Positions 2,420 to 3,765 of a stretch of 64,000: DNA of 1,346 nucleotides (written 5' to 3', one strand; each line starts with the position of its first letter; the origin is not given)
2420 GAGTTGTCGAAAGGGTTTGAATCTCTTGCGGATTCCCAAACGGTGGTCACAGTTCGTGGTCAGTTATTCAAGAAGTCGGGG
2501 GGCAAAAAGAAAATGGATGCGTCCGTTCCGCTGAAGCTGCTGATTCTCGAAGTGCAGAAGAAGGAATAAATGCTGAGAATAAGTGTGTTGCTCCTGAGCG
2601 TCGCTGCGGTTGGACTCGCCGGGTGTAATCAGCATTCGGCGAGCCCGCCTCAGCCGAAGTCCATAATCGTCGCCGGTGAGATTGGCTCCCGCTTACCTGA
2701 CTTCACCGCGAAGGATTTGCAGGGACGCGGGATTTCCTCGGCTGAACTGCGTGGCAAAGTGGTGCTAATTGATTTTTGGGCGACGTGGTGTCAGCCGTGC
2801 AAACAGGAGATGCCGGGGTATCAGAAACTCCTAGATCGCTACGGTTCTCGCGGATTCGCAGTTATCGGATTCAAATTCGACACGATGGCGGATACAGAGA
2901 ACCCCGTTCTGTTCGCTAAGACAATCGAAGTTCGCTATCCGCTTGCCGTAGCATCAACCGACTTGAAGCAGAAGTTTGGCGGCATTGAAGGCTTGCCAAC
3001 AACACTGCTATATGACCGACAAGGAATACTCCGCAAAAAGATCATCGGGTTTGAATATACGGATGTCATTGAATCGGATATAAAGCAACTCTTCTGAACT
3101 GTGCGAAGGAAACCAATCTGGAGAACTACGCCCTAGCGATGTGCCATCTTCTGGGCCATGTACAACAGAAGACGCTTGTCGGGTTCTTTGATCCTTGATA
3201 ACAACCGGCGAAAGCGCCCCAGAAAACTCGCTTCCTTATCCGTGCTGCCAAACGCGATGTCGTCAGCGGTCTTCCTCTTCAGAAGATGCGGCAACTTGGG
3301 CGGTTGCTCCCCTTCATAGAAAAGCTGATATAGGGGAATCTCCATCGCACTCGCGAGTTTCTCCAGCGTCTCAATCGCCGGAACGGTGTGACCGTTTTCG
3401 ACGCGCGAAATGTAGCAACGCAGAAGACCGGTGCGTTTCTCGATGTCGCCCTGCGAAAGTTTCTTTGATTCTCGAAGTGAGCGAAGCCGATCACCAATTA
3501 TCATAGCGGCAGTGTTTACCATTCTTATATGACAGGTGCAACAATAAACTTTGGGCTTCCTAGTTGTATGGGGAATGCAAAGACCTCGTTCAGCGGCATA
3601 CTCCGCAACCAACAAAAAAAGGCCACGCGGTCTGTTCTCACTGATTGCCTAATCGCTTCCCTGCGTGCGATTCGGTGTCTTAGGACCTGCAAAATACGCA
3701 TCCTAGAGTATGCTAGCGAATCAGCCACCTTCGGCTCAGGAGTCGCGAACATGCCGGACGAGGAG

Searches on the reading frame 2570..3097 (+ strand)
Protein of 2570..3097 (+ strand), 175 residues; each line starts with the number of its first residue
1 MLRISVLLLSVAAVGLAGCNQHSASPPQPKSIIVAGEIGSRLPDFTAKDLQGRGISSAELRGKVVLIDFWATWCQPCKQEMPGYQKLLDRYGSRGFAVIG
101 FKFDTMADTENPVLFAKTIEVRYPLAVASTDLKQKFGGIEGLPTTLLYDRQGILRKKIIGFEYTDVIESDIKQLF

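Call 4: search_protein_families(library=pfam, proteins=[window:2570-3097:+], max_evalue=0.01)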
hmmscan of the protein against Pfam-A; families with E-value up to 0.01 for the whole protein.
window:2570-3097:+ (175 aa): 6 families
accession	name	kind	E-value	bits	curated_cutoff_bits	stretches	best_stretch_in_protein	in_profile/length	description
PF00578.27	AhpC-TSA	-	4.3e-21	75.6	26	1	38-156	1-123/124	AhpC/TSA family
PF08534.16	Redoxin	-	9.6e-15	55.1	26.6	1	39-171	3-144/148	Redoxin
PF00085.26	Thioredoxin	-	2.9e-09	37.3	23.5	1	63-104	19-57/103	Thioredoxin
PF13905.12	Thioredoxin_8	-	2.5e-08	34.6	27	1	62-152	1-92/94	Thioredoxin-like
PF00255.25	GSHPx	-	7.6e-06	25.9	27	1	44-110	3-68/108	Glutathione peroxidase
PF13098.12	Thioredoxin_2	-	2.7e-05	24.9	27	1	59-155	2-88/104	Thioredoxin-like domain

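Call 20: search_protein_families(library=ncbifam, proteins=[window:2570-3097:+], max_evalue=1)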
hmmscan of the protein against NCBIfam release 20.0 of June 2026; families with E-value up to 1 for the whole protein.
window:2570-3097:+ (175 aa): 21 families
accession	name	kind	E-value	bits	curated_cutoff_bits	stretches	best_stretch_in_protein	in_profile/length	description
NF002854.0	PRK03147.1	subfamily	8.3e-26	90.9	170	1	1-170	8-168/176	thiol-disulfide oxidoreductase ResA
NF047696.1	ThlDiSintTplARhiz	equivalog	1.6e-22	80.3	230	1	39-156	74-195/219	thiol:disulfide interchange protein TlpA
NF011941.0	PRK15412.1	equivalog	4.8e-13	49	359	1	20-175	24-176/185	thiol:disulfide interchange protein DsbE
NF041202.1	StoA_CxxC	exception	1.5e-12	47.7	210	1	44-161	35-151/163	endospore biogenesis thiol-disulfide oxidoreductase StoA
NF041054.1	WAxxUGC_long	equivalog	2.6e-12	46.7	300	1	41-154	83-194/354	ResA-like WAxxUGC motif-containing protein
TIGR00385.1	dsbE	subfamily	1.1e-11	44.6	123.15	1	17-166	19-162/173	DsbE family thiol:disulfide interchange protein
TIGR01068.1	thioredoxin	equivalog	1.8e-10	40.8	96.8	1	63-92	15-44/101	thioredoxin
NF047697.1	ThioredTrxAClost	equivalog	1.2e-06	28.7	140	1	63-94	18-49/105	thioredoxin TrxA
NF006898.0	PRK09381.1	equivalog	2.2e-06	28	138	1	64-94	23-53/109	thioredoxin TrxA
TIGR01126.1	pdi_dom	equivalog_domain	5.6e-06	26.6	107.2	1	62-108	14-60/105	protein disulfide-isomerase domain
TIGR01130.1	ER_PDI_fam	subfamily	1.3e-05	25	344.25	1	62-104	363-404/476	protein disulfide-isomerase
NF008229.0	PRK10996.1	equivalog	1.6e-05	24.7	125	1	63-89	53-79/141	thioredoxin TrxC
TIGR02540.1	gpx7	equivalog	7.8e-05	22.5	207.3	1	44-111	4-71/153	putative glutathione peroxidase Gpx7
NF045694.1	seleno_TsoB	exception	0.0001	20.5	805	1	43-79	455-491/572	rhodanese/DsbD fusion-like selenoprotein TsoB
NF009668.0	PRK13189.1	equivalog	0.00039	19.7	211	1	36-139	10-118/224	peroxiredoxin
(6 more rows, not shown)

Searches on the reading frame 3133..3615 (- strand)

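Call 20: search_protein_families(library=ncbifam, proteins=[window:3133-3615:-], max_evalue=1)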
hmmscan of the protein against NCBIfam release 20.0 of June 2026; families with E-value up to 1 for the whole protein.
window:3133-3615:- (160 aa): 21 families
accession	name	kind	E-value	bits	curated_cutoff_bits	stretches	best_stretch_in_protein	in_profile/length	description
NF041951.1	phage_RstR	subfamily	2.5e-09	37.3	80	1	38-104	1-67/108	RstR family transcriptional repressor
NF007408.0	PRK09943.1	equivalog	2.7e-09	36.9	211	1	37-113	5-81/185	HTH-type transcriptional regulator PuuR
NF006015.0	PRK08154.1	subfamily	1e-07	31.4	204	1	38-106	29-98/314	anaerobic benzoate catabolism transcriptional regulator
TIGR03070.1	couple_hipB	subfamily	1.9e-06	27.7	71.65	1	40-92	3-55/58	type II toxin-antitoxin system Y4mF family antitoxin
NF010465.0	PRK13890.1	equivalog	1.4e-05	25.2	96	1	46-99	12-65/121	conjugal transfer protein TrbA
NF007257.0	PRK09706.1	subfamily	2.3e-05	24.2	101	1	38-114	4-81/135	transcriptional repressor DicA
TIGR00270.2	TIGR00270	equivalog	2.7e-05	24.1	110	1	42-99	78-135/159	multiprotein bridging factor aMBF1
NF046032.1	TransRegSlrRBacil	equivalog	4.7e-05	23.5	250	1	40-99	2-62/149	HTH-type transcriptional regulator SlrR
NF041677.1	trans_regClgR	equivalog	0.00044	20.3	170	1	39-101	8-70/113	transcriptional regulator ClgR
NF047948.1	male_kill_WMK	equivalog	0.0008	18.9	300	1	40-100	6-66/300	WO male-killing family protein Wmk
NF003162.0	PRK04140.1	equivalog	0.0012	18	263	1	39-96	126-183/317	transcriptional regulator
NF041575.1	antitoxPezA_Strep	equivalog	0.0013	18.7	290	1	39-89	1-51/158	type II toxin-antitoxin system antitoxin PezA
NF052239.1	antitox_spr1629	equivalog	0.0016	17.6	335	1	38-128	1-86/377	spr1629 family repressor/antitoxin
NF038139.1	Reg_Aceta_RamB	equivalog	0.013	14.1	700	1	39-93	2-56/465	acetate metabolism transcriptional regulator RamB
TIGR03830.1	CxxCG_CxxCG_HTH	subfamily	0.018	14.8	61.8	1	37-80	63-106/127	type II TA system antitoxin MqsA family protein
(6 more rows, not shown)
